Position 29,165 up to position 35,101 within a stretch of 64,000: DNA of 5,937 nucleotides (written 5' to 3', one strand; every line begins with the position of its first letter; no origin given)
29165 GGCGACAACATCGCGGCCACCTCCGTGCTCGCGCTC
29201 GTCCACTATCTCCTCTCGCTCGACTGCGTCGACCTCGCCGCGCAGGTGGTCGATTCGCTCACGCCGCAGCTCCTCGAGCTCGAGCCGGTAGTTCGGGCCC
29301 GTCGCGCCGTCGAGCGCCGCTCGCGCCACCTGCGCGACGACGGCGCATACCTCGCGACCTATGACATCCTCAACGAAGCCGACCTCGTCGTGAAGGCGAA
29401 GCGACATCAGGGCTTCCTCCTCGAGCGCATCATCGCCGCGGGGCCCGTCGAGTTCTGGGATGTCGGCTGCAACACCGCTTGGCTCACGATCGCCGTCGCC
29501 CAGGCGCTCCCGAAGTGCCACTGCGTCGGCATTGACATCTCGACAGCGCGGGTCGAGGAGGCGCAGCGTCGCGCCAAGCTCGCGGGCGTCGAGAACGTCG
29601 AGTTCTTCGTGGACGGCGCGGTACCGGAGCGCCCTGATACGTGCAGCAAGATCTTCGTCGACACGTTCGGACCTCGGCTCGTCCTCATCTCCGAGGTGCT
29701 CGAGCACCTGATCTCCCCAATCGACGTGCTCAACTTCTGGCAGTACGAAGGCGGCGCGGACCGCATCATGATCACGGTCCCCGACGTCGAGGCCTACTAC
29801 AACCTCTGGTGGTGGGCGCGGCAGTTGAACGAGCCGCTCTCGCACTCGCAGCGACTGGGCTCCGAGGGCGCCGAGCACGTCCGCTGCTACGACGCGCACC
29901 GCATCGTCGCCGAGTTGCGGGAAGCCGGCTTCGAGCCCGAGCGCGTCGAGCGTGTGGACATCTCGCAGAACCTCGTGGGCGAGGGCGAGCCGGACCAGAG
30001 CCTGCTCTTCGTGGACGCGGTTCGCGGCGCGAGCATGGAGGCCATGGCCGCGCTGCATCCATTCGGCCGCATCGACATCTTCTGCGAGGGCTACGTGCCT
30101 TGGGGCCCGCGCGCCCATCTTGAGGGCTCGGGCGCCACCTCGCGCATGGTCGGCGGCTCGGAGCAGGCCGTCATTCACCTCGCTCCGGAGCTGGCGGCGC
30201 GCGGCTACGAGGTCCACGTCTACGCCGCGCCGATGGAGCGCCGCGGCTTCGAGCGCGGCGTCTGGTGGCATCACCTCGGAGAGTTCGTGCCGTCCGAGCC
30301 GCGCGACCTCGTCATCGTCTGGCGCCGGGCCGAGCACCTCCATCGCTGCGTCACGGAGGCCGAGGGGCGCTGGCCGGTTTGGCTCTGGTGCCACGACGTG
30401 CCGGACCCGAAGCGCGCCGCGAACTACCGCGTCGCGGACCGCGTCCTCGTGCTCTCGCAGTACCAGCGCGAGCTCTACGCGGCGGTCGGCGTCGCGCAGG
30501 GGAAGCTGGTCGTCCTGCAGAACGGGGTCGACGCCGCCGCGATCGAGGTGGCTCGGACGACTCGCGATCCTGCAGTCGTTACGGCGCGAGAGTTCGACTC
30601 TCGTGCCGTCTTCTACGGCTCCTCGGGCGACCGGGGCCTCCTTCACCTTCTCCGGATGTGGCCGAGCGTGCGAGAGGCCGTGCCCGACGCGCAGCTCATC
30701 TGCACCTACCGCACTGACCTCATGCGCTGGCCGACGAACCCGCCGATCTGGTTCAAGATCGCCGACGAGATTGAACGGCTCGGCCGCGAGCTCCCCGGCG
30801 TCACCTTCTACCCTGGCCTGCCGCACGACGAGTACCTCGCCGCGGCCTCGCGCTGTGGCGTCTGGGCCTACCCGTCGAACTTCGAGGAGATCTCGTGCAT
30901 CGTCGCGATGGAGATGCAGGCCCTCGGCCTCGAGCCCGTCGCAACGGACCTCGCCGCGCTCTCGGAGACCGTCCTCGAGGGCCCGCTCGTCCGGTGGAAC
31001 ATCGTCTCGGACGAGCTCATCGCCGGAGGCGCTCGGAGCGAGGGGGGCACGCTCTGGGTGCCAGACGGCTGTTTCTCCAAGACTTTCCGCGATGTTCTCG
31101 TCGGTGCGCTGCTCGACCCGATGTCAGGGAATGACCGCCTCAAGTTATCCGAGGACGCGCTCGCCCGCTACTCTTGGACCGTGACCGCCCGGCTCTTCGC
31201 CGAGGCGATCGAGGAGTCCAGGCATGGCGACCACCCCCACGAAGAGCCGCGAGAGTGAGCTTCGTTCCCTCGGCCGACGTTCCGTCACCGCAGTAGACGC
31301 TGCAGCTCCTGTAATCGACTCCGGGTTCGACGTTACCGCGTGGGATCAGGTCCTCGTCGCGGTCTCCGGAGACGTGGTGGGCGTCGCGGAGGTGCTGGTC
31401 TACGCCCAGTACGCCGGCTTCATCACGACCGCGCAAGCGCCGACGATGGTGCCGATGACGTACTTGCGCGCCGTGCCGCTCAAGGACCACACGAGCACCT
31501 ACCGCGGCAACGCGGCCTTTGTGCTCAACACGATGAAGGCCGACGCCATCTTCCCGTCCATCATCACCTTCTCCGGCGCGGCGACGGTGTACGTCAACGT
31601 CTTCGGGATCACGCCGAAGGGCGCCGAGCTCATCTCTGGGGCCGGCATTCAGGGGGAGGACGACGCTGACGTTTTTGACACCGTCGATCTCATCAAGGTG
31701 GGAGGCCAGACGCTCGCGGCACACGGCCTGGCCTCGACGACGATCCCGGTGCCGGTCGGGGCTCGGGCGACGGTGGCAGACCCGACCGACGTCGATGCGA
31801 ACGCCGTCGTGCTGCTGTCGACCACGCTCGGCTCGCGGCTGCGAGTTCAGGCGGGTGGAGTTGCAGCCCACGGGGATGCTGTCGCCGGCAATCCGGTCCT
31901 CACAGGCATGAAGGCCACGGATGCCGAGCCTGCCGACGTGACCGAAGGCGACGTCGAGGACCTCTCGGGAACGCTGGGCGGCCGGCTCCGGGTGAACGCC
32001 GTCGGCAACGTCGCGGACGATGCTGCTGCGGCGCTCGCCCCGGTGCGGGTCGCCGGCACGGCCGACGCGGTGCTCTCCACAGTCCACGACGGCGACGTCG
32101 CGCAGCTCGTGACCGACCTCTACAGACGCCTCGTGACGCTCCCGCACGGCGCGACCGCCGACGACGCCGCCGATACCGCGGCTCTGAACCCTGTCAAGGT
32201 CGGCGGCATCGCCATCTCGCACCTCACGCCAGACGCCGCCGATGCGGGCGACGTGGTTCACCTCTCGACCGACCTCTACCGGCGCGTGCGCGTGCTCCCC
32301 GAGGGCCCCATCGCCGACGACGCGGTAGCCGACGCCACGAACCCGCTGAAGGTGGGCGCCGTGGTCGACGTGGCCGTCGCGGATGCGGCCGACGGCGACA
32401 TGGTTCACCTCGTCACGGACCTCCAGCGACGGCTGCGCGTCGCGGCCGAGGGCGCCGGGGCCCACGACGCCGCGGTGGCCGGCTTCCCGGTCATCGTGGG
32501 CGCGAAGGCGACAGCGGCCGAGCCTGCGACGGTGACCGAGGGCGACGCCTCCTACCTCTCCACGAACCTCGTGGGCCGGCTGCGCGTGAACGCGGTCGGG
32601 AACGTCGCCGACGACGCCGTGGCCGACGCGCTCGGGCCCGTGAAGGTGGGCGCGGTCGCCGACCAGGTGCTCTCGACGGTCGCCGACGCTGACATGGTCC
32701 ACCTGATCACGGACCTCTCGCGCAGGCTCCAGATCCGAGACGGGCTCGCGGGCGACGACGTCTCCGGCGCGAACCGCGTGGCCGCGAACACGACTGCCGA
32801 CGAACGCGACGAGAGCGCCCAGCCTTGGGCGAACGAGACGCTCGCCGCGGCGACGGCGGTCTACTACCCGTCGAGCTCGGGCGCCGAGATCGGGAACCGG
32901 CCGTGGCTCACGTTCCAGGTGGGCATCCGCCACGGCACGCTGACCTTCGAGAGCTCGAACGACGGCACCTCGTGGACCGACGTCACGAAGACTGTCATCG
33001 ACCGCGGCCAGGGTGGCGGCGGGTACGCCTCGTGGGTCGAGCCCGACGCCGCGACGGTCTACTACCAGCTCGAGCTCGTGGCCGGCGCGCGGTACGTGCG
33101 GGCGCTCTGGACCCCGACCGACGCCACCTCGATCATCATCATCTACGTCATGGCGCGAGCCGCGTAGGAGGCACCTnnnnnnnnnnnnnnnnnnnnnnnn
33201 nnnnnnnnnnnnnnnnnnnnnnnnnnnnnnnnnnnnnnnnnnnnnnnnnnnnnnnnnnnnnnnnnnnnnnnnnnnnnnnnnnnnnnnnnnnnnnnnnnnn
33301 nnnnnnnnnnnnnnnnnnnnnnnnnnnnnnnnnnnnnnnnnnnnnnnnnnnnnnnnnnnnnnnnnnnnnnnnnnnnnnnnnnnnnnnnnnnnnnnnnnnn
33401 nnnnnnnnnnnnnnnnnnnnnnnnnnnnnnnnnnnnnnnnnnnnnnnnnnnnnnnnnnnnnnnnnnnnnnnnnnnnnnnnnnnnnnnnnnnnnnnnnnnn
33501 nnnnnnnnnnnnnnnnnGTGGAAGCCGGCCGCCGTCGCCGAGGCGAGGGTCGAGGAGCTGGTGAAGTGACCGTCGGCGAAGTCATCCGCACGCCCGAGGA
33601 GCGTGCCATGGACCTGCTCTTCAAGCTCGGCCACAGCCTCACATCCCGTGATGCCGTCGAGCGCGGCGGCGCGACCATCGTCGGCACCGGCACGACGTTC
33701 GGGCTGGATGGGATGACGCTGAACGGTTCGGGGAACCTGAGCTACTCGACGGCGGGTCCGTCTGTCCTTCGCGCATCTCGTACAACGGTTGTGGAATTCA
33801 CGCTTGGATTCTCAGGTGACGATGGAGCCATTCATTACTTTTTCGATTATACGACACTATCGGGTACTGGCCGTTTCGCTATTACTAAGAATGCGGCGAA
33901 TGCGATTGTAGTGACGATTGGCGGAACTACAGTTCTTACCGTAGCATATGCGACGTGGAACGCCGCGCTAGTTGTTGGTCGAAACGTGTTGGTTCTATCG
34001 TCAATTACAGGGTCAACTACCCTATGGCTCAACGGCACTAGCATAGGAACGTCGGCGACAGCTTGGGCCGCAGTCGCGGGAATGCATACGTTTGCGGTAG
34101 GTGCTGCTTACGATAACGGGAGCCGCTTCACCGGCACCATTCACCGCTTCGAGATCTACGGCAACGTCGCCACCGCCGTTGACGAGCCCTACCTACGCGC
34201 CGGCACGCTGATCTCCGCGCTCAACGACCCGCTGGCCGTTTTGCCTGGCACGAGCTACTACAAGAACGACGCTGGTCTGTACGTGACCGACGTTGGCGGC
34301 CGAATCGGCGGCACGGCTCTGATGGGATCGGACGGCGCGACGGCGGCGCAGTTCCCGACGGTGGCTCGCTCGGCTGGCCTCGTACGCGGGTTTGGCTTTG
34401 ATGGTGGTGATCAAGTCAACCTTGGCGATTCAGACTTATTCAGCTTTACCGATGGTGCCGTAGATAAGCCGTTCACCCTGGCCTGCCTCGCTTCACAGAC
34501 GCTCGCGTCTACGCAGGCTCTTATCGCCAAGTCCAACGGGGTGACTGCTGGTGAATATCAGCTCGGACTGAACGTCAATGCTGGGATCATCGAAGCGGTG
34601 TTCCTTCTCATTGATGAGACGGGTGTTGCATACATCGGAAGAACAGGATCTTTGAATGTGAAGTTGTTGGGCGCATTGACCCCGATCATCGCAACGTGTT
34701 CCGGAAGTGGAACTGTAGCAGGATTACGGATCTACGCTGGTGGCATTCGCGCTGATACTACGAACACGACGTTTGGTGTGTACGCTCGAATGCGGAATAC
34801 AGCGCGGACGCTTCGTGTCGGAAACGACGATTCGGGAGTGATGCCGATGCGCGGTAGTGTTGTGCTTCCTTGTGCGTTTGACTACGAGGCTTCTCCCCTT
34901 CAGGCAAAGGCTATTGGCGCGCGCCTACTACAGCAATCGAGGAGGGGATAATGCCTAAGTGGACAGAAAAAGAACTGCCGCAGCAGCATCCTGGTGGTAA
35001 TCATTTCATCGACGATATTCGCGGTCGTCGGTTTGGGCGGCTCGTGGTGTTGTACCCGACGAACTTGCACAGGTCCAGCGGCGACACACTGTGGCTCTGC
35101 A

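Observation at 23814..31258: Five glycosyltransferase domains plus a SAM methyltransferase in three genes, including a 1307-aa GT-A/TPR/MTase/GT-B fusion, wedged between capsid-like and spike-like genes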

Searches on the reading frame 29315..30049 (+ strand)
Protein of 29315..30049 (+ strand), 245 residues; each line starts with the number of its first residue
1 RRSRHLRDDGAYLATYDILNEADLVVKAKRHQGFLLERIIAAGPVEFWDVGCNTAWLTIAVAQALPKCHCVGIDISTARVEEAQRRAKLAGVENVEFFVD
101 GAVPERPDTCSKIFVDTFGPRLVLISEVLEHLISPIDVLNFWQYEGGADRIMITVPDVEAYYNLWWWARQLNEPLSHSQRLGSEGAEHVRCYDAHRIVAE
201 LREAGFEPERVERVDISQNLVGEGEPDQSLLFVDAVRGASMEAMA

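Call 61: search_solved_structures(query=A6, max_evalue=0.01)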
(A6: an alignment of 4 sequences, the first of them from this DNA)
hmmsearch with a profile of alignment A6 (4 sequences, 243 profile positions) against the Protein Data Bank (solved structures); distinct sequences matched with E-value up to 0.01: 45.
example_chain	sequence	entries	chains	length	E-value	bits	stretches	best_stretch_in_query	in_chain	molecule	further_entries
3mgg_A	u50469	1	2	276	7e-09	38.6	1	45-143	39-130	Methyltransferase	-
6p3m_A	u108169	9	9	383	1.8e-06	30.8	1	33-142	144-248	tetrahydroprotoberberine N-methyltransferase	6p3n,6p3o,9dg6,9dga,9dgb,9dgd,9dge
9dg8_A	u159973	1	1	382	1.4e-05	27.8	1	33-142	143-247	Tetrahydroprotoberberine N-methyltransferase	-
9dg7_A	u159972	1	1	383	1.4e-05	27.8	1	33-142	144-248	Tetrahydroprotoberberine N-methyltransferase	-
5kn4_A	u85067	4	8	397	1.7e-05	27.6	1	44-135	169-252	Pavine N-methyltransferase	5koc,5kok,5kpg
9dg9_A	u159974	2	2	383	1.9e-05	27.4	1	33-141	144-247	Tetrahydroprotoberberine N-methyltransferase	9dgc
3cc8_A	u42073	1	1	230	2.7e-05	26.9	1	36-218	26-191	Putative methyltransferase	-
5kpc_A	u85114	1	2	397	4.2e-05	26.3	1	44-104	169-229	Pavine N-methyltransferase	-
3jwi_A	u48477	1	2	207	5.2e-05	26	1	43-164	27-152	Methyltransferase type 12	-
8g5s_A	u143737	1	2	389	8e-05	25.3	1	49-108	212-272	TnmJ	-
2gpy_A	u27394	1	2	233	9.7e-05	25.1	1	35-100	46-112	O-methyltransferase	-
2pjd_A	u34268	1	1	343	0.0001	25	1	34-105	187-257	Ribosomal RNA small subunit methyltransferase C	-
2as0_A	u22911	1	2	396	0.0002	24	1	33-114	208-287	hypothetical protein PH1915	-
3jwg_A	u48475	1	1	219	0.0002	24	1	43-157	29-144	Methyltransferase type 12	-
9wj7_B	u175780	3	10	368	0.0002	24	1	44-144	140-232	N-methyltransferase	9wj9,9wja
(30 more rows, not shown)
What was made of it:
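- On Class I SAM-dependent methyltransferase: There are 45 PDB methyltransferase hits (call 61). The PDB hits span small-molecule, RNA and protein methyltransferases with similar scores (call 61).
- Checked: The family profile hits 45 PDB class I methyltransferases, best E 7e-9 (call 61).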

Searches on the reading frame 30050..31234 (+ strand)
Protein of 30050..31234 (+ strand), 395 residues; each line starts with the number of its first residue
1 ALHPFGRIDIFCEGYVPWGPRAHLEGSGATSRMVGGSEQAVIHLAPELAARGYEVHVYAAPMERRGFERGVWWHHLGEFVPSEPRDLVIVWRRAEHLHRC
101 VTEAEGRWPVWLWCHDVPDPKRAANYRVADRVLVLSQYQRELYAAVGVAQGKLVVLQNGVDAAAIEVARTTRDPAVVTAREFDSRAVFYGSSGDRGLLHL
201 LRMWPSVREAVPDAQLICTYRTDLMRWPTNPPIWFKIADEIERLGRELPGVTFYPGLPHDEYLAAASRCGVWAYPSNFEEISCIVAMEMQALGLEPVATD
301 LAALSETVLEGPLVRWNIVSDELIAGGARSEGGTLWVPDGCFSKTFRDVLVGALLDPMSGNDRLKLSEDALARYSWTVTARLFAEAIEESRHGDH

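Call 60: search_solved_structures(query=A5, max_evalue=0.01)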
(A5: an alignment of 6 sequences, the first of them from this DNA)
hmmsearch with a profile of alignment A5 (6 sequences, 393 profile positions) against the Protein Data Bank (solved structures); distinct sequences matched with E-value up to 0.01: 2.
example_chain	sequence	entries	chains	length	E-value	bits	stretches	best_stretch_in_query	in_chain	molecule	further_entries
3oka_A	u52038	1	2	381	0.0033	19.4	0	129-306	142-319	GDP-mannose-dependent alpha-(1-6)-phosphatidylinositol monomannoside mannosyltransferase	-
3okc_A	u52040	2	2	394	0.0036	19.3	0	129-306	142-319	GDP-mannose-dependent alpha-(1-6)-phosphatidylinositol monomannoside mannosyltransferase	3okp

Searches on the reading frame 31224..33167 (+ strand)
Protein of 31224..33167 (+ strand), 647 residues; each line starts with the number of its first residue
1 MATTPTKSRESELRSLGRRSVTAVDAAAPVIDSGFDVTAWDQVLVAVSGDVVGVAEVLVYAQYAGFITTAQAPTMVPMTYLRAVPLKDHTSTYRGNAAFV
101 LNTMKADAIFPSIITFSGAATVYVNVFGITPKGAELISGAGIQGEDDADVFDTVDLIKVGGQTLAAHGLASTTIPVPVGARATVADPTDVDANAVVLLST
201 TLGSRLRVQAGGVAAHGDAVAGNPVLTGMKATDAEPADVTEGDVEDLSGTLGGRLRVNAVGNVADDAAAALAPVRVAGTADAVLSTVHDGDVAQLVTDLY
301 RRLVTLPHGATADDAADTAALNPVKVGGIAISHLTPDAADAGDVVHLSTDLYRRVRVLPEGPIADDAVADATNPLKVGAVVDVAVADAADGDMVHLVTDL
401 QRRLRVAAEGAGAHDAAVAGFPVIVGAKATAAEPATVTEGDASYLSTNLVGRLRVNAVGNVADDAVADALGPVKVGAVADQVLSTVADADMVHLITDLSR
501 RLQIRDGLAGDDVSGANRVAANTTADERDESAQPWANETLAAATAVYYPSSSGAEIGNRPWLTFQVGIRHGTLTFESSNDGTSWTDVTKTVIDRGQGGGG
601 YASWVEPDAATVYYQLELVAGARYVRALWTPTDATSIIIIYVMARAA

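Call 3: search_protein_families(library=pfam, proteins=[window:31224-33167:+], max_evalue=0.01)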
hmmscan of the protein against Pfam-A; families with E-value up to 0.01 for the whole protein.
window:31224-33167:+ (647 aa): 0 families

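Call 6: search_protein_families(library=phrogs, proteins=[window:31224-33167:+], max_evalue=0.001)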
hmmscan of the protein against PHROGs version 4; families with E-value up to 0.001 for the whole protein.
window:31224-33167:+ (647 aa): 0 families
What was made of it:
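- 31224..33167 (+): 647-aa repeat protein (spike or fibre candidate). Its start overlaps the end of the fusion gene by 35 nt. It is a candidate acceptor. No Pfam or PHROG match (calls 3, 6).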

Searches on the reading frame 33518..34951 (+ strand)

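Call 3: search_protein_families(library=pfam, proteins=[window:33518-34951:+], max_evalue=0.01)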
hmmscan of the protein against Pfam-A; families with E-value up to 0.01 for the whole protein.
window:33518-34951:+ (477 aa): 1 family
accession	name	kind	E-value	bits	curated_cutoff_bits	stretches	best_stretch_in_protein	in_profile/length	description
PF13385.13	Laminin_G_3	-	3.9e-08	34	27.6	1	99-220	28-147/151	Concanavalin A-like lectin/glucanases superfamily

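Call 6: search_protein_families(library=phrogs, proteins=[window:33518-34951:+], max_evalue=0.001)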
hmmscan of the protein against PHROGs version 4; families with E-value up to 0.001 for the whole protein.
window:33518-34951:+ (477 aa): 0 families
